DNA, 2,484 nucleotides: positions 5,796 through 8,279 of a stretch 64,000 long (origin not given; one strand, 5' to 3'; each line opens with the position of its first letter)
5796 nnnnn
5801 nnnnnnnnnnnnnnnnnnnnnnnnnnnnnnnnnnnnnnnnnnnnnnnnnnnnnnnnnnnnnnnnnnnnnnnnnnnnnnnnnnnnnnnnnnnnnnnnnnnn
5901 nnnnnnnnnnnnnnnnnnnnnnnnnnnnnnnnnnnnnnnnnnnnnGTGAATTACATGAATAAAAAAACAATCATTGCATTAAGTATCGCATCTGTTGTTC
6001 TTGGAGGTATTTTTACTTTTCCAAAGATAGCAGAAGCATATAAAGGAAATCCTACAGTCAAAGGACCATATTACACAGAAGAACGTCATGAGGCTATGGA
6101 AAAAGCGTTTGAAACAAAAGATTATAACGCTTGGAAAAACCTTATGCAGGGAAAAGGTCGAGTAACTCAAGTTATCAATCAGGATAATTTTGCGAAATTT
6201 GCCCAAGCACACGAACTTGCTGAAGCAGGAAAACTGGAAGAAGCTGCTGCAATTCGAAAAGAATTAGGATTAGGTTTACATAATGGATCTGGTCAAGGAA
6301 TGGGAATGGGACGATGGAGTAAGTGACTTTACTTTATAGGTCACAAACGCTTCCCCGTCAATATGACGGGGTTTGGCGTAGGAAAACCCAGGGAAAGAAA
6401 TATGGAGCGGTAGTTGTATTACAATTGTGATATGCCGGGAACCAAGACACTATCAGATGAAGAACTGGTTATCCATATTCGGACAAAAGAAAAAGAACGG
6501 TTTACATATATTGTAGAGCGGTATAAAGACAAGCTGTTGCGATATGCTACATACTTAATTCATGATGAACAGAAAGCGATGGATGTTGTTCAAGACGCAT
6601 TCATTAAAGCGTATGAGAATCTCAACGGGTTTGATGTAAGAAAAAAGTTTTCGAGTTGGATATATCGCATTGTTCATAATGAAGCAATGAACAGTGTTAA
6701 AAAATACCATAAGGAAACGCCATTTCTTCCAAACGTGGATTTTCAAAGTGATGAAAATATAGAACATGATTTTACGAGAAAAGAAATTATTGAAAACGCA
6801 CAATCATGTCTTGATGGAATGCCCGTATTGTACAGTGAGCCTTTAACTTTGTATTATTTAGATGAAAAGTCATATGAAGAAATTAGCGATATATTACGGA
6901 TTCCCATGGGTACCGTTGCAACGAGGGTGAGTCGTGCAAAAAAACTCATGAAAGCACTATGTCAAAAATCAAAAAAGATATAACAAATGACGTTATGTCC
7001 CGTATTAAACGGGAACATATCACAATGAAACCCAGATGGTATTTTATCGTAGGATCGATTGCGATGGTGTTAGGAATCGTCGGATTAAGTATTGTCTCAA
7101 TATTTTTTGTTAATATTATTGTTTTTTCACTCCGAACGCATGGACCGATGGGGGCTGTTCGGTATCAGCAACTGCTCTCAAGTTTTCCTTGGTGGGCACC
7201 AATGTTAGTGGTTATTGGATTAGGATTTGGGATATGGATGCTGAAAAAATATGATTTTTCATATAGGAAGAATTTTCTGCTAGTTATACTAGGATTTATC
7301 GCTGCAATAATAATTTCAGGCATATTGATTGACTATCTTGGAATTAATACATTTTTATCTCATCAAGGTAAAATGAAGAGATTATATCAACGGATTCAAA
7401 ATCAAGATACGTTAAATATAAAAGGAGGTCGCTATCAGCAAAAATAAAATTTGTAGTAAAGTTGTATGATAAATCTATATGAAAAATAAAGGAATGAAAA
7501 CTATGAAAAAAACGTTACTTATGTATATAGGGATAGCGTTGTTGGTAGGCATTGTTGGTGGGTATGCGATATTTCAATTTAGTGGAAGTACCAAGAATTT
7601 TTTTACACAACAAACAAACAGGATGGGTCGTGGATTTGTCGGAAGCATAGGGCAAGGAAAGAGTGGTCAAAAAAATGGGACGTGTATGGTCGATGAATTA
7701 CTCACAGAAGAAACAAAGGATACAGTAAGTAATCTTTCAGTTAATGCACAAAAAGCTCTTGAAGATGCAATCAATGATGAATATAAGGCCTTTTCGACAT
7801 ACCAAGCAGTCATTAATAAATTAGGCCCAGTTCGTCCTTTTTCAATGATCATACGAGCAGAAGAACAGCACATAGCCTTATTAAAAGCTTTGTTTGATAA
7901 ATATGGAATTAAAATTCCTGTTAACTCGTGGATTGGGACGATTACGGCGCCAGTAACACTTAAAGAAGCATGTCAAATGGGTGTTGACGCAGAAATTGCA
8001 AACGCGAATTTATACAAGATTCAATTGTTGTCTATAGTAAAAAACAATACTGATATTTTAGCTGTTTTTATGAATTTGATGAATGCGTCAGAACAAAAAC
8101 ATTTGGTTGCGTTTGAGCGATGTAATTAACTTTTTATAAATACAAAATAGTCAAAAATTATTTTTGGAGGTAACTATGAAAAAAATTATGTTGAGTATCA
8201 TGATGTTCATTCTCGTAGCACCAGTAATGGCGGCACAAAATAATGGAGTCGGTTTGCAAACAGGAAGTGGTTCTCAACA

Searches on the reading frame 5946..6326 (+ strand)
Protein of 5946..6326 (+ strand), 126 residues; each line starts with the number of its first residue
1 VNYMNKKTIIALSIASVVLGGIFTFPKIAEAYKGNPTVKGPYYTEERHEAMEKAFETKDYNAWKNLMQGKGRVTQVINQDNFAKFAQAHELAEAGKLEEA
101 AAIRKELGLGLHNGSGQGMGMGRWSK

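Call 13: search_protein_families(library=pfam, proteins=[window:5946-6326:+], max_evalue=0.01)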
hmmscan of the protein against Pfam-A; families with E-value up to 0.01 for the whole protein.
window:5946-6326:+ (126 aa): 0 families

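Call 23: find_homologous_proteins(query=window:5955-6326:+, max_evalue=0.001)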
Query window:5955-6326:+ (123 aa): 862 proteins with E <= 0.001 among 867 candidates; the best 120 are listed.
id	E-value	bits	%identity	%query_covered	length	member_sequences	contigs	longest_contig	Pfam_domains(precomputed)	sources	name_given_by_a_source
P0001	2.7e-73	262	97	100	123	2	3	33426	-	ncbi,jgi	-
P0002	4.9e-65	235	87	98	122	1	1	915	-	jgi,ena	-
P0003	6.3e-65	235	88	98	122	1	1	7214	-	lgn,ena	-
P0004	4.4e-64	232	89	100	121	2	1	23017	-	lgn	-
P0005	1.0e-61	224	85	98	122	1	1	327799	-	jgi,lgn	jgi:hypothetical protein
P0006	1.3e-58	214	78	98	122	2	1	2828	-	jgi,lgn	-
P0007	1.5e-58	214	78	98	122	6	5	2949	-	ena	-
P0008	2.0e-58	214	79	98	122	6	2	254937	-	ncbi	-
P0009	2.6e-57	210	78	97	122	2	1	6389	-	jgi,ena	-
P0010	6.4e-57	209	78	98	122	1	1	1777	-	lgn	-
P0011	3.4e-56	207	78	98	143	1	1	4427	-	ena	-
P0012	8.3e-56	205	78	98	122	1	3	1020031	-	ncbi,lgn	ncbi:MAG: hypothetical protein WAV51_02220 [Microgenomates group bacterium]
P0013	9.2e-56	205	78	98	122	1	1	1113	-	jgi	jgi:hypothetical protein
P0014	1.0e-55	205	81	98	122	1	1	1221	-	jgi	-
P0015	1.6e-55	204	78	98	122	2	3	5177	-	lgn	-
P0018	2.3e-54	201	80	98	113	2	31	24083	-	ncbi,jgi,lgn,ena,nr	ncbi:MAG: hypothetical protein UU25_C0031G0012 [Microgenomates group bacterium GW2011_GWB1_40_9]|nr:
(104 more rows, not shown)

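Call 24: find_encoding_contigs(protein=P0001, flank=8000, max_places=3)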
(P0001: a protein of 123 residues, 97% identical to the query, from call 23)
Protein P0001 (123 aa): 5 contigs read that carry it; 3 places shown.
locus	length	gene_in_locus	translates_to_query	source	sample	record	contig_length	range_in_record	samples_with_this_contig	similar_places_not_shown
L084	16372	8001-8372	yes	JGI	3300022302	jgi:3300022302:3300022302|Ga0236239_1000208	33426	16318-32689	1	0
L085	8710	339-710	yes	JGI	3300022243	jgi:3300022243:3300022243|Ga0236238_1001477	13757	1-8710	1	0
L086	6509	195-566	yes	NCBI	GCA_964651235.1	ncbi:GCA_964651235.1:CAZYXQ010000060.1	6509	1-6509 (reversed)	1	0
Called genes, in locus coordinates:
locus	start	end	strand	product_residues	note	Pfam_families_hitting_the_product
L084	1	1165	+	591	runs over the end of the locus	PF01807:Zn_ribbon_DnaG, PF08275:DNAG_N, PF01751:Toprim (weak), PF13155:Toprim_2, PF13662:Toprim_4, PF10410:DnaB_bind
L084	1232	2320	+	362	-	PF03979:Sigma70_r1_1 (weak), PF00140:Sigma70_r1_2, PF04542:Sigma70_r2, PF04539:Sigma70_r3, PF04545:Sigma70_r4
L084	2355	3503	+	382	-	-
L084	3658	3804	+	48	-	-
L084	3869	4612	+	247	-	-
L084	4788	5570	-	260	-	-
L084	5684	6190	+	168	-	-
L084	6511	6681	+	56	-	-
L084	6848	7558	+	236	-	PF01522:Polysacc_deac_1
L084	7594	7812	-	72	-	-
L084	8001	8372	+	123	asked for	-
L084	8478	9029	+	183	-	PF04542:Sigma70_r2, PF08281:Sigma70_r4_2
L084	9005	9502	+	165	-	-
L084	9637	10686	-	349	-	-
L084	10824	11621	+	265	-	-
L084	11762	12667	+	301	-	PF13847:Methyltransf_31, PF08241:Methyltransf_11, PF08242:Methyltransf_12, PF13649:Methyltransf_25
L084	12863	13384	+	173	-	PF05901:Excalibur (weak)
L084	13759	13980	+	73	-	-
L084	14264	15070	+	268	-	-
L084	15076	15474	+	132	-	PF09945:DUF2177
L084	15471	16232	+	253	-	PF06966:DUF1295, PF02544:Steroid_dh, PF04191:PEMT (weak)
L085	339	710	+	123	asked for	-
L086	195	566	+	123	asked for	-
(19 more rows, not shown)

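Call 25: find_encoding_contigs(protein=P0004, flank=8000, max_places=3)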
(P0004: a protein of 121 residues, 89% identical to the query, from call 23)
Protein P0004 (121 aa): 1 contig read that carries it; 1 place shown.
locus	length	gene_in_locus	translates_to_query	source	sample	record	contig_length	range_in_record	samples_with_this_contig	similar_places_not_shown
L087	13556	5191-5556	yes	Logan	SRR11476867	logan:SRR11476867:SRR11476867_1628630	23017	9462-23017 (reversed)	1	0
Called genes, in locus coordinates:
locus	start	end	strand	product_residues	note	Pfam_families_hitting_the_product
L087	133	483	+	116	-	PF07883:Cupin_2, PF02311:AraC_binding (weak)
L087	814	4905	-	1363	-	PF01381:HTH_3, PF13560:HTH_31 (weak), PF13191:AAA_16 (faint)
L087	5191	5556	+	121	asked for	-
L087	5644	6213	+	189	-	PF04542:Sigma70_r2, PF08281:Sigma70_r4_2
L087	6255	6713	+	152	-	-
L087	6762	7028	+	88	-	PF12840:HTH_20, PF01022:HTH_5, PF24034:DUF7343 (faint)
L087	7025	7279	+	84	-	PF00462:Glutaredoxin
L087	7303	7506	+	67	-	PF11127:YgaP-like_TM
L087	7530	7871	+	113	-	PF00581:Rhodanese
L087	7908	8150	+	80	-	PF13192:Thioredoxin_3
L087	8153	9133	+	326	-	PF03773:ArsP_1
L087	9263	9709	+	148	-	PF10604:Polyketide_cyc2 (weak), PF03364:Polyketide_cyc (weak)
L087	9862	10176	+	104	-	-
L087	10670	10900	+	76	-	-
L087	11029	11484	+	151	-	-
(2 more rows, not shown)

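Call 26: find_encoding_contigs(protein=P0005, flank=8000, max_places=3)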
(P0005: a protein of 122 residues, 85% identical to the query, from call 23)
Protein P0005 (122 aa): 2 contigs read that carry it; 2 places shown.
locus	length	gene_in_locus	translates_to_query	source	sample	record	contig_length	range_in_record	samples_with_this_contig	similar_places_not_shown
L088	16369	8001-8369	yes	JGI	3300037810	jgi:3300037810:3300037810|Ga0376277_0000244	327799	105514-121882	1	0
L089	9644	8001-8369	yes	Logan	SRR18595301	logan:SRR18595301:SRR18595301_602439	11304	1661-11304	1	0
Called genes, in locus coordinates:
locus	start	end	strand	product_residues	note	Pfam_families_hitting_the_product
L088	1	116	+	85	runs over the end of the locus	PF02001:DUF134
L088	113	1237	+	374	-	PF07907:YibE_F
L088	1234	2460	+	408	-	-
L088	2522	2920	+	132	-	PF09945:DUF2177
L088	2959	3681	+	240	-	PF06966:DUF1295, PF02544:Steroid_dh, PF04191:PEMT (weak)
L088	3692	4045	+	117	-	PF03013:Pyr_excise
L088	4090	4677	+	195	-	-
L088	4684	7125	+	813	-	PF00690:Cation_ATPase_N, PF00122:E1-E2_ATPase, PF00702:Hydrolase, PF13246:Cation_ATPase, PF08282:Hydrolase_3 (weak), PF00689:Cation_ATPase_C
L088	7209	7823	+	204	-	PF00173:Cyt-b5 (weak)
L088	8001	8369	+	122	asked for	-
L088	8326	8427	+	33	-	-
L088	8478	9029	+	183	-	PF04542:Sigma70_r2, PF08281:Sigma70_r4_2, PF04545:Sigma70_r4 (weak)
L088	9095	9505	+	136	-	-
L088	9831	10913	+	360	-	PF00270:DEAD, PF04851:ResIII (weak), PF16203:ERCC3_RAD25_C (weak), PF00271:Helicase_C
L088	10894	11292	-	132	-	-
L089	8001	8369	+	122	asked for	-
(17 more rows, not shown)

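Call 64: find_encoding_contigs(protein=P0008, flank=10000, max_places=2)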
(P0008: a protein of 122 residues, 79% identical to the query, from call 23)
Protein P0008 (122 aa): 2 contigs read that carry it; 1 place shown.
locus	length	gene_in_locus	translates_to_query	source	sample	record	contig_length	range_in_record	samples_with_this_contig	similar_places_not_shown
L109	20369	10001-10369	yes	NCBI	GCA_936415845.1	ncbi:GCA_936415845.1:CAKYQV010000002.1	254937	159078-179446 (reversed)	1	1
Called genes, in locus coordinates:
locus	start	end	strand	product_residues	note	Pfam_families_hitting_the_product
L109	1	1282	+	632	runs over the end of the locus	-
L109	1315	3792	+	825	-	PF02861:Clp_N, PF23569:NBD_SMAX1, PF00004:AAA, PF17871:AAA_lid_9, PF00004:AAA, PF07724:AAA_2, PF07728:AAA_5, PF10431:ClpB_D2-small, +8 more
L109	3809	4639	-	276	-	-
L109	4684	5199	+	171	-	PF00293:NUDIX, PF14815:NUDIX_4 (faint)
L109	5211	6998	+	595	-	PF01807:Zn_ribbon_DnaG, PF08275:DNAG_N, PF01751:Toprim (weak), PF13662:Toprim_4, PF13155:Toprim_2, PF10410:DnaB_bind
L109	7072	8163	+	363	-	PF03979:Sigma70_r1_1, PF00140:Sigma70_r1_2, PF04542:Sigma70_r2, PF04539:Sigma70_r3, PF04545:Sigma70_r4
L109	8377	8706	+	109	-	PF14947:HTH_45 (weak), PF01638:HxlR (weak), PF01022:HTH_5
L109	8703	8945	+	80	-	PF13192:Thioredoxin_3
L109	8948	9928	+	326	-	PF03773:ArsP_1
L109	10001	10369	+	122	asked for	-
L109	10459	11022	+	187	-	PF04542:Sigma70_r2, PF08281:Sigma70_r4_2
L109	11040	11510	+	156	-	-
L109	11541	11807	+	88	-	PF12840:HTH_20 (weak), PF01022:HTH_5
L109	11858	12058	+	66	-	-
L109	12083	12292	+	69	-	PF11127:YgaP-like_TM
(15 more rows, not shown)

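Call 65: find_encoding_contigs(protein=P0012, flank=10000, max_places=2)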
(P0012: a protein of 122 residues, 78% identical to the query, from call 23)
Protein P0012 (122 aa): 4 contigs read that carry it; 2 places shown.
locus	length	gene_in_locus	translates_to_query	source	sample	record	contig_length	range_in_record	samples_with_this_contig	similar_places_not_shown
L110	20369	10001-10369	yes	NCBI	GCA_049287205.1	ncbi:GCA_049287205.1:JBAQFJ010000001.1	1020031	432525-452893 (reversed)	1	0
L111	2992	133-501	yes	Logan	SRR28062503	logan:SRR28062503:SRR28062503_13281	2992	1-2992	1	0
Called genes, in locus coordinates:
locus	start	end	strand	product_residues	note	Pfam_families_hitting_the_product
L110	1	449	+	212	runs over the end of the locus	PF14681:UPRTase, PF00156:Pribosyltran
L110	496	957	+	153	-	PF00571:CBS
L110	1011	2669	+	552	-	PF06418:CTP_synth_N, PF00117:GATase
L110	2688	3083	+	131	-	PF01245:Ribosomal_L19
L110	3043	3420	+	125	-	PF08378:NERD, PF02021:UPF0102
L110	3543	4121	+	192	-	-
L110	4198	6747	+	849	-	PF00690:Cation_ATPase_N, PF00122:E1-E2_ATPase, PF13246:Cation_ATPase, PF00702:Hydrolase, PF00689:Cation_ATPase_C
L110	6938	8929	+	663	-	PF03030:H_PPase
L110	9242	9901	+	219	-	PF14340:DUF4395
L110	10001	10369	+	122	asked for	-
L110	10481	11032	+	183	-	PF04542:Sigma70_r2, PF08281:Sigma70_r4_2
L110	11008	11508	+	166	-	-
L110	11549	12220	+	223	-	-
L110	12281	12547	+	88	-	PF12840:HTH_20, PF01022:HTH_5, PF12802:MarR_2 (weak)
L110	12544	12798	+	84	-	PF00462:Glutaredoxin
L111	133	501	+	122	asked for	-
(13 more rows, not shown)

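Call 91: find_encoding_contigs(protein=P0003, flank=8000, max_places=3)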
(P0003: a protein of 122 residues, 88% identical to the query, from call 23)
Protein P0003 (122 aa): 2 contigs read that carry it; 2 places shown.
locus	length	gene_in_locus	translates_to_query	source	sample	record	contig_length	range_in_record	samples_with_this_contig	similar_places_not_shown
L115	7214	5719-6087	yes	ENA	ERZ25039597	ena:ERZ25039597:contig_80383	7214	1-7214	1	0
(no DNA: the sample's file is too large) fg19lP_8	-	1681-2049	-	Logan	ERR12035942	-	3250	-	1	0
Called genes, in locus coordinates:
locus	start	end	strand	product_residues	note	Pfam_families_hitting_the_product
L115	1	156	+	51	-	?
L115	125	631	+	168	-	PF04539:Sigma70_r3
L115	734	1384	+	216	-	-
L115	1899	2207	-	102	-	PF24315:DUF7489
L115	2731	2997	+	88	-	PF17253:DUF5320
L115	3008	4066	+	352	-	PF01522:Polysacc_deac_1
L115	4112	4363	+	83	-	PF02001:DUF134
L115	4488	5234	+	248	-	PF05175:MTS, PF01135:PCMT, PF01209:Ubie_methyltran, PF06325:PrmA, PF13489:Methyltransf_23, PF13847:Methyltransf_31, PF08241:Methyltransf_11, PF08242:Methyltransf_12, +4 more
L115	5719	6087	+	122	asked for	-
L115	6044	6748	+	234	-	PF04542:Sigma70_r2, PF08281:Sigma70_r4_2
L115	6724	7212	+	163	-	?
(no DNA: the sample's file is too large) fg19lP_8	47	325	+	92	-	PF02001:DUF134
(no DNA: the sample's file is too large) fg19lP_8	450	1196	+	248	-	PF05175:MTS, PF01135:PCMT, PF01209:Ubie_methyltran, PF06325:PrmA, PF13489:Methyltransf_23, PF13847:Methyltransf_31, PF08241:Methyltransf_11, PF08242:Methyltransf_12, +4 more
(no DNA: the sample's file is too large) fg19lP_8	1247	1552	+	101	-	-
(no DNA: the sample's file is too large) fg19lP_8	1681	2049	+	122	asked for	-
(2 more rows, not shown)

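Call 92: find_encoding_contigs(protein=P0018, flank=10000, max_places=4)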
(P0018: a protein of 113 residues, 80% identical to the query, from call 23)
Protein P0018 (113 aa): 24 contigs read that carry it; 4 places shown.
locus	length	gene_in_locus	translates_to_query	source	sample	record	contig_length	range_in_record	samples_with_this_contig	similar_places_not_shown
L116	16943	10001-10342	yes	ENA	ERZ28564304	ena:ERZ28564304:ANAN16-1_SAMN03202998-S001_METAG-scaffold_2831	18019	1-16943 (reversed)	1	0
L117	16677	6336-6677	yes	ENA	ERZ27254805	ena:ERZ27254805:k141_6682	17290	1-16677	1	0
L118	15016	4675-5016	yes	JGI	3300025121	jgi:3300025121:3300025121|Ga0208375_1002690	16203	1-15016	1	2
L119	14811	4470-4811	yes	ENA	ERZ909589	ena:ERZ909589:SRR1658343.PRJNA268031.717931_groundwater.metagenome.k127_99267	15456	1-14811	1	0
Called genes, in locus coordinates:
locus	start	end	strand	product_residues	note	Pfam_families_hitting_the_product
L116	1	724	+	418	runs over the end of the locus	PF00070:Pyr_redox (faint), PF03486:HI0933_like, PF12831:FAD_oxidored (weak), PF13454:NAD_binding_9, PF13738:Pyr_redox_3 (weak), PF01266:DAO (weak), PF07992:Pyr_redox_2 (weak), PF22780:HI0933_like_1st, +2 more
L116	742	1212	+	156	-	PF00293:NUDIX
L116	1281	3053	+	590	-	PF01807:Zn_ribbon_DnaG, PF08275:DNAG_N, PF01751:Toprim, PF13155:Toprim_2, PF13662:Toprim_4, PF10410:DnaB_bind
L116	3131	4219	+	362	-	PF00140:Sigma70_r1_2, PF04542:Sigma70_r2, PF04539:Sigma70_r3, PF04545:Sigma70_r4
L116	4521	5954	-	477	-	PF00478:IMPDH, PF00571:CBS (weak), PF03060:NMO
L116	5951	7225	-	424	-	PF00709:Adenylsucc_synt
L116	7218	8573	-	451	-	PF00206:Lyase_1, PF08328:ASL_C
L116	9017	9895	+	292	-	PF02661:Fic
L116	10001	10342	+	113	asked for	-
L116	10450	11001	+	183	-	PF04542:Sigma70_r2, PF08281:Sigma70_r4_2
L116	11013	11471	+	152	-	-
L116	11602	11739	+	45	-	-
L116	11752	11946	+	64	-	PF18924:DUF5674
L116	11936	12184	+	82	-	-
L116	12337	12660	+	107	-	PF02635:DsrE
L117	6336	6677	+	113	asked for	-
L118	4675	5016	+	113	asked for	-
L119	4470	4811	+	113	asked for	-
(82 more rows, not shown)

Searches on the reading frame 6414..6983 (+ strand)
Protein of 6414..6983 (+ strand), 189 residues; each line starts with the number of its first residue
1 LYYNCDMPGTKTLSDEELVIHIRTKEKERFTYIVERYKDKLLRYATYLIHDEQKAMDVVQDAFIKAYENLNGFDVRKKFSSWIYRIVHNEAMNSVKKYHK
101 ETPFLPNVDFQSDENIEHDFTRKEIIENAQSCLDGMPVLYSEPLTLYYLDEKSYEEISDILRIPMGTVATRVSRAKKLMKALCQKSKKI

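Call 13: search_protein_families(library=pfam, proteins=[window:6414-6983:+], max_evalue=0.01)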
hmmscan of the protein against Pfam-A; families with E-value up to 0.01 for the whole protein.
window:6414-6983:+ (189 aa): 4 families
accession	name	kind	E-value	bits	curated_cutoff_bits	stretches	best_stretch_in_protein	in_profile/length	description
PF04542.20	Sigma70_r2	-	2.6e-16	59.6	24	1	33-97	1-67/71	Sigma-70 region 2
PF08281.18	Sigma70_r4_2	-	8.9e-14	51.3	25.7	1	128-179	3-54/54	Sigma-70, region 4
PF04545.22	Sigma70_r4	-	3.4e-05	23.7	24.1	1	141-175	10-44/50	Sigma-70, region 4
PF10023.15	Aminopep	-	0.0084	15.9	25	0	22-115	202-299/322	Putative aminopeptidase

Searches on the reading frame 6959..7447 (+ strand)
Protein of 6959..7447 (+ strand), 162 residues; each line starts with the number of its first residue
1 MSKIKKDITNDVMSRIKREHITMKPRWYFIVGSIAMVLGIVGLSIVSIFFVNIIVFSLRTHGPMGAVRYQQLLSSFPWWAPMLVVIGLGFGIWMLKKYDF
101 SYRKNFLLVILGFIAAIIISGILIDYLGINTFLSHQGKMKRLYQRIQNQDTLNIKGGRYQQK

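Call 13: search_protein_families(library=pfam, proteins=[window:6959-7447:+], max_evalue=0.01)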
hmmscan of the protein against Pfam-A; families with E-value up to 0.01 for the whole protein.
window:6959-7447:+ (162 aa): 2 families
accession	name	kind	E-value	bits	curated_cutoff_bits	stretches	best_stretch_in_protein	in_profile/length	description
PF11381.13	DUF3185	-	0.0036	17.7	25.3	0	19-43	35-59/59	Protein of unknown function (DUF3185)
PF05251.17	Ost5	-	0.004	17.8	27.4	0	74-119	10-58/73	Oligosaccharyltransferase subunit 5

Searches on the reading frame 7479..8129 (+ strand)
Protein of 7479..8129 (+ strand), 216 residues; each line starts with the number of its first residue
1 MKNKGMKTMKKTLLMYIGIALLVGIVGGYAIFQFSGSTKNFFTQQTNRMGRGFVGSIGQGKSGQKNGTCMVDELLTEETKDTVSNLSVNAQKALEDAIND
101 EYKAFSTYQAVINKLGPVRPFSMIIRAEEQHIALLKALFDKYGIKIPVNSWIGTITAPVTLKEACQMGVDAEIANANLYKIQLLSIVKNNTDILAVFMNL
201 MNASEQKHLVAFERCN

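Call 13: search_protein_families(library=pfam, proteins=[window:7479-8129:+], max_evalue=0.01)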
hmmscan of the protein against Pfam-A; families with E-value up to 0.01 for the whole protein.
window:7479-8129:+ (216 aa): 2 families
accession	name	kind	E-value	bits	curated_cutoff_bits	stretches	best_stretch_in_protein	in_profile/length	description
PF09968.15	DUF2202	-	0.0002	21.6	22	0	107-213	18-135/162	Uncharacterized protein domain (DUF2202)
PF02915.23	Rubrerythrin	-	0.0024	18.7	22.8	0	93-144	2-58/137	Rubrerythrin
